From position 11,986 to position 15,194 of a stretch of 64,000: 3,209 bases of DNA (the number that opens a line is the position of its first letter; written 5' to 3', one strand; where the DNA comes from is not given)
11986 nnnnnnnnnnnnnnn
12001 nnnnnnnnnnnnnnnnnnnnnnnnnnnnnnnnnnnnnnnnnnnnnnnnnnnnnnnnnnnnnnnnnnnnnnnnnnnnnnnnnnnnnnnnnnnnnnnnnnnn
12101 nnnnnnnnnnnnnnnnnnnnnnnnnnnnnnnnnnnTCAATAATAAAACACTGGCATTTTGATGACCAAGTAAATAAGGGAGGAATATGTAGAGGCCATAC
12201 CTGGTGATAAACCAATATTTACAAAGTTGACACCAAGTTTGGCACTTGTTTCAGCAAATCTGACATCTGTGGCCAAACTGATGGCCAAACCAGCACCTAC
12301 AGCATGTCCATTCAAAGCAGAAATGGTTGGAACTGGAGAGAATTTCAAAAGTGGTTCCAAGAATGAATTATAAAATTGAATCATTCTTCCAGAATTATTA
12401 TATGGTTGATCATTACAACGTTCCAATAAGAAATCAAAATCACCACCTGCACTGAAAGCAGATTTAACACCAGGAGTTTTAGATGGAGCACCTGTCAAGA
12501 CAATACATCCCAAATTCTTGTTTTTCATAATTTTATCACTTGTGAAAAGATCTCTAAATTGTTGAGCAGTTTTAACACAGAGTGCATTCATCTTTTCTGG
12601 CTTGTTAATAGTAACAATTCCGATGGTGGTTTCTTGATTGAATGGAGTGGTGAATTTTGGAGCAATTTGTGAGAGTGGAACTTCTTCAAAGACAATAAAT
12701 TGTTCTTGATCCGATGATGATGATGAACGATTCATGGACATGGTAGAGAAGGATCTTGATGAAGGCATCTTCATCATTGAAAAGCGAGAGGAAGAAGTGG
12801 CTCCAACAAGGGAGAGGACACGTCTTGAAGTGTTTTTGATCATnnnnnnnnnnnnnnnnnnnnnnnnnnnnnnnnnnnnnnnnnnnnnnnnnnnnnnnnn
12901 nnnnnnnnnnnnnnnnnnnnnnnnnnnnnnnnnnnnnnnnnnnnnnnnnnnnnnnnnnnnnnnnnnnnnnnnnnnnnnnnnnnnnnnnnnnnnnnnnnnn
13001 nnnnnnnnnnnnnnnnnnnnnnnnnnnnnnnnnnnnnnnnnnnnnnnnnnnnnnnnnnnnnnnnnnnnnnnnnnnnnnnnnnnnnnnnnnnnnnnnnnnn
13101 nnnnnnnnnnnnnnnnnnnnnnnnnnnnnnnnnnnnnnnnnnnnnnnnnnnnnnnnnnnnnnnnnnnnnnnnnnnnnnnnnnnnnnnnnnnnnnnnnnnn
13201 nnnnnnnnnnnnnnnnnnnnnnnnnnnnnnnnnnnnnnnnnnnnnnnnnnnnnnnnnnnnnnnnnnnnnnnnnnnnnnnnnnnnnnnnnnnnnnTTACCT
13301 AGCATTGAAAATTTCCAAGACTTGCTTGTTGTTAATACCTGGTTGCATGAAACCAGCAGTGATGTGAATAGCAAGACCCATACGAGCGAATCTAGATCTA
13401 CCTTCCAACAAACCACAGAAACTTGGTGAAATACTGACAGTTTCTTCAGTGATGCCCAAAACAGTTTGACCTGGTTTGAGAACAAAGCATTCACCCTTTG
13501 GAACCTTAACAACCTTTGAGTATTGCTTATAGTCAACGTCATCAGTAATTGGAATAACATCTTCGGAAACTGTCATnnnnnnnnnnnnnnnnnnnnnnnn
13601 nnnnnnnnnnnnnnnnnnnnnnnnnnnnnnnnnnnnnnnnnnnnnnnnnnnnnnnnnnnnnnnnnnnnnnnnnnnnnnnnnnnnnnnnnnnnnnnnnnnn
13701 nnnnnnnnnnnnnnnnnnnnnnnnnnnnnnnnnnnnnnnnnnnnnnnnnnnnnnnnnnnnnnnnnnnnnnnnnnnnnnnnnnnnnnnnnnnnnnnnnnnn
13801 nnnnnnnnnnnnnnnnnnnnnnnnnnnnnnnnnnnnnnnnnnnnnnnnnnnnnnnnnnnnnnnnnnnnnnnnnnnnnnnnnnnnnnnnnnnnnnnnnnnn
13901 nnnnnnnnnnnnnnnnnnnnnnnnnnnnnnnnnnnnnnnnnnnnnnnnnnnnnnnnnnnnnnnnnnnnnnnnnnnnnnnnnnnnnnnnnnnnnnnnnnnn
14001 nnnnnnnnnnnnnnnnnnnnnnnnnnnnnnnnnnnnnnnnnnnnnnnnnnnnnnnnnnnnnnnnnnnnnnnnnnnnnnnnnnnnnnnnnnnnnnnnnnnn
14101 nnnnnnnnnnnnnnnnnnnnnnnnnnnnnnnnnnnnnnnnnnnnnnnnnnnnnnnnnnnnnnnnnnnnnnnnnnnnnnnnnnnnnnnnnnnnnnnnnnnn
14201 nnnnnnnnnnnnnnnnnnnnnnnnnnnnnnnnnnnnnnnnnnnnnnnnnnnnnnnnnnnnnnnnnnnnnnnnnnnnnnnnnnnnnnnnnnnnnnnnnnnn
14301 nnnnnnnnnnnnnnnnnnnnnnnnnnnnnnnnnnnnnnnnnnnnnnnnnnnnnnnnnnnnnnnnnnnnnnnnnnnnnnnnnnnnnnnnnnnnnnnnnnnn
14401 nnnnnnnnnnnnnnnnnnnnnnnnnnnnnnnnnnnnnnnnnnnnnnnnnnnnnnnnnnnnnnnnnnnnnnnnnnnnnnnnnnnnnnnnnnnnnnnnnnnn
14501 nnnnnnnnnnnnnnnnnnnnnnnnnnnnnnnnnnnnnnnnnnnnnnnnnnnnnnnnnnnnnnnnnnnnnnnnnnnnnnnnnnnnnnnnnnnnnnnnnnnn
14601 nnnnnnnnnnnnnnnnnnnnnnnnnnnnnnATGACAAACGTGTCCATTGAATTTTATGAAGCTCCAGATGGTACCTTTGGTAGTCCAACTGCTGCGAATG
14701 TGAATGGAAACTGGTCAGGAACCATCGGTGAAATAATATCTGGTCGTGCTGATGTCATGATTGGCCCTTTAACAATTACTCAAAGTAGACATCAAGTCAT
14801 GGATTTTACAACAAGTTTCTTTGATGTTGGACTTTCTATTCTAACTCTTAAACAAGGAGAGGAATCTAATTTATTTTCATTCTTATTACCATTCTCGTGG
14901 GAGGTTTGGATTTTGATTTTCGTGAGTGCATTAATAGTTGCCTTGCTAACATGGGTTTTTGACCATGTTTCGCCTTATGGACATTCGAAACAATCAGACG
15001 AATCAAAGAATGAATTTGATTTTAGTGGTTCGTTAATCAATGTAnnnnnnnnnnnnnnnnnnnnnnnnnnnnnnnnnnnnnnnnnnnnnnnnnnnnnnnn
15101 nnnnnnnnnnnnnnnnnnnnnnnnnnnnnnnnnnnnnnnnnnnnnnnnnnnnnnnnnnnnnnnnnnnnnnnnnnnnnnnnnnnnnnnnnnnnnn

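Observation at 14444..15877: Minimal iGluR (no ATD) carrying multiple reading-frame lesions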

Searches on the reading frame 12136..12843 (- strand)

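Call 8: search_protein_families(library=pfam, proteins=[window:12136-12843:-], max_evalue=0.001)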
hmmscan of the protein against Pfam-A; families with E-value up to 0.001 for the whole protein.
window:12136-12843:- (235 aa): 2 families
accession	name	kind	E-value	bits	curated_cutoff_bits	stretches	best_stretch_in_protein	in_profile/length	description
PF00378.25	ECH_1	-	5.7e-22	78.7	27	1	71-219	3-137/251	Enoyl-CoA hydratase/isomerase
PF16113.10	ECH_2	-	7.6e-16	59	27.2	1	74-220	1-137/335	Enoyl-CoA hydratase/isomerase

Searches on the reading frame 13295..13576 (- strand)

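Call 25: search_protein_families(library=pfam, proteins=[window:13295-13576:-], max_evalue=0.001)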
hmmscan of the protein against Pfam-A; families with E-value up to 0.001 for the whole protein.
window:13295-13576:- (93 aa): 1 family
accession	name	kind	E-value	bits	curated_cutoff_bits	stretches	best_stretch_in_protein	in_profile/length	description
PF22769.1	DCD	-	4.1e-22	79.3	27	1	13-92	57-132/153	dCTP deaminase-like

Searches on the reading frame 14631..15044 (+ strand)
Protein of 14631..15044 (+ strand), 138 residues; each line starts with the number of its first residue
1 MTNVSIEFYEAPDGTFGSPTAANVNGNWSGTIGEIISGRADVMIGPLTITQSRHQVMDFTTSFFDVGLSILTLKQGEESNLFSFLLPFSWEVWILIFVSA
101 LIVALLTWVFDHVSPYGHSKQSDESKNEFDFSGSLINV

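Call 17: find_encoding_contigs(protein=window:14631-15044:+, flank=3000, max_places=8)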
Protein window:14631-15044:+ (138 aa): no gene with exactly this product is on record in the collection.
